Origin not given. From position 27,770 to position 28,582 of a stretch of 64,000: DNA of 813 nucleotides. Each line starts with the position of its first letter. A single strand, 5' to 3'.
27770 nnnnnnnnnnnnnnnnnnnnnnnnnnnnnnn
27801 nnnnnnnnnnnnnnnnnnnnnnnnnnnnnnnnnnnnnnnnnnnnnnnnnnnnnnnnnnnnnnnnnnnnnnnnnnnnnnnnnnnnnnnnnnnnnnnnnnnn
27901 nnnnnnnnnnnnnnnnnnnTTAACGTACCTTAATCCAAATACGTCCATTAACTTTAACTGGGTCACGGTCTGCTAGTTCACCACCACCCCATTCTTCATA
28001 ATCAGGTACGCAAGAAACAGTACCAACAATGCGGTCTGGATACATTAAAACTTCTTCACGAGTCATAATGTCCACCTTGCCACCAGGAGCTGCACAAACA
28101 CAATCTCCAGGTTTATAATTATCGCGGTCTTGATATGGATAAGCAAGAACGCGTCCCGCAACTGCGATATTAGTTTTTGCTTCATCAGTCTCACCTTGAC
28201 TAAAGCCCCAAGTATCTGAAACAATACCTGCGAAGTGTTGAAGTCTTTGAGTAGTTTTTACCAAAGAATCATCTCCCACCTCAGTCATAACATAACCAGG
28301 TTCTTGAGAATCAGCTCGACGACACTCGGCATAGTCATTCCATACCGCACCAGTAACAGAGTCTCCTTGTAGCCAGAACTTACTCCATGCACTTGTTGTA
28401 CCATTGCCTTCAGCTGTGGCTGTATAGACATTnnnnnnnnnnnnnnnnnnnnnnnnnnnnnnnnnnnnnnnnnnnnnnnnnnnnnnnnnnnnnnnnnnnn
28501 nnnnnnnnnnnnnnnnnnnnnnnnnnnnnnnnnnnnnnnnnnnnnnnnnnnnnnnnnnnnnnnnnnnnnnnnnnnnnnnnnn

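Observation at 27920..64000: About 36 kb of consecutive giant tail-fibre / receptor-binding-like genes in terminator-delimited units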

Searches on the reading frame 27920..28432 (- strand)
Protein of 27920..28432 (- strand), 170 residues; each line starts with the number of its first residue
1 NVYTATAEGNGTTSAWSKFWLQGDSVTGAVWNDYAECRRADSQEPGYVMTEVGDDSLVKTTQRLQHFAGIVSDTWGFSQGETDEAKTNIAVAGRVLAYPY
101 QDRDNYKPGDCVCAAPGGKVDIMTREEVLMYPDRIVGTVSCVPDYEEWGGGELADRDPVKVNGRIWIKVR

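Call 83: search_solved_structures(query=A4, max_evalue=10, show_alignments=3)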
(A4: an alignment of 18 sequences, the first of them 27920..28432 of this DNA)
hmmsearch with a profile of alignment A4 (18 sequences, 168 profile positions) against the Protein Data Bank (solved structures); distinct sequences matched with E-value up to 10: 1.
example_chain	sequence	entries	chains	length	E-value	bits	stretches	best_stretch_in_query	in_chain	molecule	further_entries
1dp5_B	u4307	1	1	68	0.6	12.8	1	59-92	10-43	PROTEINASE INHIBITOR IA3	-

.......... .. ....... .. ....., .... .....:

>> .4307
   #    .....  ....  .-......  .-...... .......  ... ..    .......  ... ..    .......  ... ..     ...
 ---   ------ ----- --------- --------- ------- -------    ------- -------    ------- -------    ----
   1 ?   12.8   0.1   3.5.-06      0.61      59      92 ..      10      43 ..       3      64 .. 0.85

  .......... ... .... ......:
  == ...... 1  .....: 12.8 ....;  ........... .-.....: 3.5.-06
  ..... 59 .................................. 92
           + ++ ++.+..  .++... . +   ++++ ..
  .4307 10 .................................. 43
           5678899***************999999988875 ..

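Call 84: search_protein_families(library=pfam, alignment_id=A4, max_evalue=1)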
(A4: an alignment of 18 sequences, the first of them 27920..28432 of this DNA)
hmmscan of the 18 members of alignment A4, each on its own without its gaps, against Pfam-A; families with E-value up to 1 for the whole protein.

A. member 1, window:27920-28432:- (170 aa): 0 families

B. families by the number of members that match (of 18 scanned): 3 families
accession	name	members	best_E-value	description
PF23982.2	XM1_gp53_minor_capsid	1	0.058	XM1 gp53 minor capsid protein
PF03454.20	MoeA_C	1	0.15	MoeA C-terminal region (domain IV)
PF16110.10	DUF4828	1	0.23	Domain of unknown function (DUF4828)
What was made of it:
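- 27920..33754 (-): 1944-aa mosaic tail fibre (probably 1939 aa from ATG 33739). It has the shared N-terminal motif, T4 gp37-like shaft repeats (aa 940-1180), a variable distal part, and a conserved 150-aa C-terminal module (WNDYAE...GRIWIKV). The C-terminal module has no Pfam or PDB match (calls 83, 84).
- Tried and rejected: I had guessed an intramolecular-chaperone or Peptidase_G2 relationship from the WNDYAE motif, and that is not supported (calls 83, 84).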
